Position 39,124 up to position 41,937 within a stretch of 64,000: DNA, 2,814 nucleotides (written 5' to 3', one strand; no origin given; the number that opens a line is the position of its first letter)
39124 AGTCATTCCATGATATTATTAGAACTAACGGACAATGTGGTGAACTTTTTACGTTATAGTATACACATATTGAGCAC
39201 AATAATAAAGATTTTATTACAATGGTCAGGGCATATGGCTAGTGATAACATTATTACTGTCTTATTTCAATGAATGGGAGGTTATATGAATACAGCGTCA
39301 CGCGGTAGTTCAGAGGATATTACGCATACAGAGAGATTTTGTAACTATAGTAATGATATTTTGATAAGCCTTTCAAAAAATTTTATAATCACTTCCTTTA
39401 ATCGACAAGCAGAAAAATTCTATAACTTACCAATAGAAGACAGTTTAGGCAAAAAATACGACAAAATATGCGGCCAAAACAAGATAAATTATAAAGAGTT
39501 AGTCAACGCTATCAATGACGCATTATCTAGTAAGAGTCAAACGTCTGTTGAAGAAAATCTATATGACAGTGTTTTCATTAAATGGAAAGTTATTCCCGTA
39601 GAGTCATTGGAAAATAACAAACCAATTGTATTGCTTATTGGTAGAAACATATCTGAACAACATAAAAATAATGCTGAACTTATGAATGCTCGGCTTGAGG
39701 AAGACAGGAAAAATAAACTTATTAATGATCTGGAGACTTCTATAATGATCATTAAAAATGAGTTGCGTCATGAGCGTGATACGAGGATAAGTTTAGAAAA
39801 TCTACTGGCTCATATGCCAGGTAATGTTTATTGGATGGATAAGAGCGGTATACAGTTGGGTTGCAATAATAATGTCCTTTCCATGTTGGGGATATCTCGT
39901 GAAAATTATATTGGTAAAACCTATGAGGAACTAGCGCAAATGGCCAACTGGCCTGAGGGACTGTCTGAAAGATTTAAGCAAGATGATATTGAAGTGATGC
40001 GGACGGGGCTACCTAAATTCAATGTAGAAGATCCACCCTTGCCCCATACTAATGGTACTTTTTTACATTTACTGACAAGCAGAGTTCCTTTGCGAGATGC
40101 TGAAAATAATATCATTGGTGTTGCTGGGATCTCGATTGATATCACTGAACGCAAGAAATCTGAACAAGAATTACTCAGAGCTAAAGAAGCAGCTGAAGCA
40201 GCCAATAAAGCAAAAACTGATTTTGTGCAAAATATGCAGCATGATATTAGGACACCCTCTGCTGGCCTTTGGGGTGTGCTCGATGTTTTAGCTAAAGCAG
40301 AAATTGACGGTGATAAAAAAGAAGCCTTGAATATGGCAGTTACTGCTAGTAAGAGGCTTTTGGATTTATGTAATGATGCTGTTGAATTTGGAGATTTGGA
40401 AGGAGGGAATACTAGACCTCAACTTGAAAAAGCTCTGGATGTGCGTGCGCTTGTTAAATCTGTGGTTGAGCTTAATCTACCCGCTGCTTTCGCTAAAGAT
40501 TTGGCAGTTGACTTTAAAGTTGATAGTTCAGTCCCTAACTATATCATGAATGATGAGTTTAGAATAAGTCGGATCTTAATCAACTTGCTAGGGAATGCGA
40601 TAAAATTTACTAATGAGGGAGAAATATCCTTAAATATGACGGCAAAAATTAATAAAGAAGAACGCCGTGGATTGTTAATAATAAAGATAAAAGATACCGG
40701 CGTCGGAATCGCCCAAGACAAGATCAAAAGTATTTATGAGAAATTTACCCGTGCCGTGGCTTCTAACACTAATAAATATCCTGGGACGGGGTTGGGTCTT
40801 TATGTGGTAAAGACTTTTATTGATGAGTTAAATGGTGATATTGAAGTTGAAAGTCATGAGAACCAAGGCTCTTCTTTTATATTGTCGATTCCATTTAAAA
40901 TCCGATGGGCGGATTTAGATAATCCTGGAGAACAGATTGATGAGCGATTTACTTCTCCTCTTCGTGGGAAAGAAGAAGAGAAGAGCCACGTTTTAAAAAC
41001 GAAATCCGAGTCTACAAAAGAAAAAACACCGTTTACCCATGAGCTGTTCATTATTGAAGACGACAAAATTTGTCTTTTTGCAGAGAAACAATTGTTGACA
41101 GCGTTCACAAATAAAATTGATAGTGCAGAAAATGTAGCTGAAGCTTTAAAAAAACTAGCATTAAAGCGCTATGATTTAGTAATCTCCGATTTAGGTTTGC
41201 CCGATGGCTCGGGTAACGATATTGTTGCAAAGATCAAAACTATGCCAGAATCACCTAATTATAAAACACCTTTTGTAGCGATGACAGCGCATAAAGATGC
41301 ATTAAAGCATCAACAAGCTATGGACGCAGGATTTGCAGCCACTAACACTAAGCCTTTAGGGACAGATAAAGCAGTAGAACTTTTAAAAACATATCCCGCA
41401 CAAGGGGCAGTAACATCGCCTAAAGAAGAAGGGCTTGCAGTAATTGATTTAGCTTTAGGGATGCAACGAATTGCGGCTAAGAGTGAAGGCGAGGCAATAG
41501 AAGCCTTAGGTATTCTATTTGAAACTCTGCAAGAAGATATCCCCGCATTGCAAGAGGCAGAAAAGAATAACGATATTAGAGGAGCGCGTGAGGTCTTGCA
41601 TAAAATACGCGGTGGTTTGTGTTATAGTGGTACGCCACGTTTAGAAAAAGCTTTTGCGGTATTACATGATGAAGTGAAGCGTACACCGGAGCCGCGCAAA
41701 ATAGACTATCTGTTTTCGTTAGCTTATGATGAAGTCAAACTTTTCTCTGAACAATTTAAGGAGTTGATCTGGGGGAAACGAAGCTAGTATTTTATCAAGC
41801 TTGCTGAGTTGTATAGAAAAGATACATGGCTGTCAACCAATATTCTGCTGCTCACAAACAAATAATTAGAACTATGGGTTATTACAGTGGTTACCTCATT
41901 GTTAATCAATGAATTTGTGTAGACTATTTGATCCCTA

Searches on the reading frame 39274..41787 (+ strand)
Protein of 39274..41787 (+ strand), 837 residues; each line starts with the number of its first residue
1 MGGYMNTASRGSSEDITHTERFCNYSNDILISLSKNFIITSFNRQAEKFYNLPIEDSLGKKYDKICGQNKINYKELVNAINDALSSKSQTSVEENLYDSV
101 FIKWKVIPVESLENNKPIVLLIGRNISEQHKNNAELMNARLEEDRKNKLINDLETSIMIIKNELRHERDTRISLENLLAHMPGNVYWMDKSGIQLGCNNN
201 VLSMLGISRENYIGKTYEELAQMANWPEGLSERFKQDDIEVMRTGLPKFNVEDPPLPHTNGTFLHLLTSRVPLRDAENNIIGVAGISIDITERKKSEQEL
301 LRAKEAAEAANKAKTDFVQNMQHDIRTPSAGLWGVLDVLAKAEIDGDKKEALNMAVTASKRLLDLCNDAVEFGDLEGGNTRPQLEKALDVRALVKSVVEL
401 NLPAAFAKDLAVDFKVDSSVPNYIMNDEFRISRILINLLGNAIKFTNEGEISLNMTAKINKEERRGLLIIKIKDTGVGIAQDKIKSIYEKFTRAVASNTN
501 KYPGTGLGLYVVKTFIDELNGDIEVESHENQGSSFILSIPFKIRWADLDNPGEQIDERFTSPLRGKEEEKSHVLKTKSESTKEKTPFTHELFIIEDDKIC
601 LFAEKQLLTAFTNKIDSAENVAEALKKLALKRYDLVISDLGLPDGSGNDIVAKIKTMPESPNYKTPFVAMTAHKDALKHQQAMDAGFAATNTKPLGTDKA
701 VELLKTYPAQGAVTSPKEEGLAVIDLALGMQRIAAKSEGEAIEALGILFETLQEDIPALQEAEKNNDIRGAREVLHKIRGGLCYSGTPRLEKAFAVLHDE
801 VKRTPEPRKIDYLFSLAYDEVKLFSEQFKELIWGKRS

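Call 31: search_protein_families(library=pfam, proteins=[window:39274-41787:+], max_evalue=0.001)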
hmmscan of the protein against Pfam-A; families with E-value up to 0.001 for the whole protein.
window:39274-41787:+ (837 aa): 8 families
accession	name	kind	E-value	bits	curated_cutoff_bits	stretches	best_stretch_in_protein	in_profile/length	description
PF02518.31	HATPase_c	-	6.2e-25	88.2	26.4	1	427-542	2-110/111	Histidine kinase-, DNA gyrase B-, and HSP90-like ATPase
PF00072.30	Response_reg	-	3.7e-16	59.7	30.2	1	592-703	2-109/111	Response regulator receiver domain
PF08448.16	PAS_4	-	2.6e-15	57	23.1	1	179-294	2-109/110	PAS fold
PF13426.13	PAS_9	-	9.2e-13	48.8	27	1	187-292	5-103/103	PAS domain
PF00989.32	PAS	-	1e-10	42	22.6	1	175-290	4-113/113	PAS fold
PF00512.31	HisKA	-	1.5e-08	35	26.9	1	313-378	1-66/66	His Kinase A (phospho-acceptor) domain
PF01627.28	Hpt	-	2.6e-06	28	24.6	1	744-811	2-72/84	Hpt domain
PF14501.12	HATPase_c_5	-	0.00016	22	22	1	430-531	5-94/102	GHKL domain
